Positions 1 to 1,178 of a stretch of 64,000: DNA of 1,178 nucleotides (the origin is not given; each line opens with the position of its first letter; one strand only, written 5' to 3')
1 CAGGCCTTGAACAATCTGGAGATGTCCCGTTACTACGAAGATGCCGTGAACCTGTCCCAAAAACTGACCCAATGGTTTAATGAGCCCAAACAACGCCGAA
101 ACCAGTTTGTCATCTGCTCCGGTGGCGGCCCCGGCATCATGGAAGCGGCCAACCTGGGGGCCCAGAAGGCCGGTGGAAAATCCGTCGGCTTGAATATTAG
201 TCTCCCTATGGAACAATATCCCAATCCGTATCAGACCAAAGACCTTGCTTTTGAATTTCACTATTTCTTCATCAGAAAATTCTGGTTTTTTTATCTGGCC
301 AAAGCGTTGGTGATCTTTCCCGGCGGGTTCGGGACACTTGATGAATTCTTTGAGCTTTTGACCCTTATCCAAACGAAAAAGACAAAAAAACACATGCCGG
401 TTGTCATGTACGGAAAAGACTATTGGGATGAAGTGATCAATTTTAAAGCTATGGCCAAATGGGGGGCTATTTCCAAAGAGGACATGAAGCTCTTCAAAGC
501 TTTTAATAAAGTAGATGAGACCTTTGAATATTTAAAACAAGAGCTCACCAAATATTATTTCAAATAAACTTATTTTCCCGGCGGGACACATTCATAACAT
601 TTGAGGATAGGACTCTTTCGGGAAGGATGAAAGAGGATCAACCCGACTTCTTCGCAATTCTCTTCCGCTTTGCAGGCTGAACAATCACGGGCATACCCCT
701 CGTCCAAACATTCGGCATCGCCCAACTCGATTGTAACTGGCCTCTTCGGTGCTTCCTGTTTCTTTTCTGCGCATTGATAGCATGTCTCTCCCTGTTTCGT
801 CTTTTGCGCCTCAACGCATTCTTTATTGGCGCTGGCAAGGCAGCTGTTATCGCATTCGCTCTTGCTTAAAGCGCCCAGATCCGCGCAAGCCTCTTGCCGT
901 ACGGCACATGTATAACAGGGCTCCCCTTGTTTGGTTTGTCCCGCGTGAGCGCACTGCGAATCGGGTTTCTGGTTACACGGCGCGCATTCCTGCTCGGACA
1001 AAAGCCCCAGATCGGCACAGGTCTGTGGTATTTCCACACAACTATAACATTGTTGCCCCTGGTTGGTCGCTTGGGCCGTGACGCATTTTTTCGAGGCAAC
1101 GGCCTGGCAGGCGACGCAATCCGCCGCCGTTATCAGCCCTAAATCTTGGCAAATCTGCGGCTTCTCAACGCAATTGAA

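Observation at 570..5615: Giant secreted protein made of about 35 tandem 44-aa six-cysteine repeats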

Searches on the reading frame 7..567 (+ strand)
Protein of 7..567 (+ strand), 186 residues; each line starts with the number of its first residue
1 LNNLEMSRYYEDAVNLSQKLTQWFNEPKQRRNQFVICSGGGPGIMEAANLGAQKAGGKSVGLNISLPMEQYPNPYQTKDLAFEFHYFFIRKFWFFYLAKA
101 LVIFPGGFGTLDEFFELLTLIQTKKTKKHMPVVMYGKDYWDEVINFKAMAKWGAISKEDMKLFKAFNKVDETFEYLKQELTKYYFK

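Call 10: search_protein_families(library=pfam, proteins=[window:7-567:+])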
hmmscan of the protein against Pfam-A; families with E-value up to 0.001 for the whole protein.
window:7-567:+ (186 aa): 2 families
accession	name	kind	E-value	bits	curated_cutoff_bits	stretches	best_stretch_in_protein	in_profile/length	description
PF03641.19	Lysine_decarbox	-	2.1e-29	102.8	27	1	45-175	1-130/131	Possible lysine decarboxylase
PF18306.6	LDcluster4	-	3.5e-08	33.6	26.3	1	32-115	31-111/151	SLOG cluster4 family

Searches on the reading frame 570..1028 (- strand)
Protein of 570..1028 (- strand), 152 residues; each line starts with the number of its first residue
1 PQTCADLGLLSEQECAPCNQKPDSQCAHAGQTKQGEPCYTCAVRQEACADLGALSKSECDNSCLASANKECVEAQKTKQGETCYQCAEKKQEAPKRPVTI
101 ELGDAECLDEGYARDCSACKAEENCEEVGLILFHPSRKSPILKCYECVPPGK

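Call 48: find_homologous_proteins(query=window:570-1028:-, max_evalue=0.01)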
Query window:570-1028:-: 6 candidates shared short words with the query, none scored E <= 0.01.
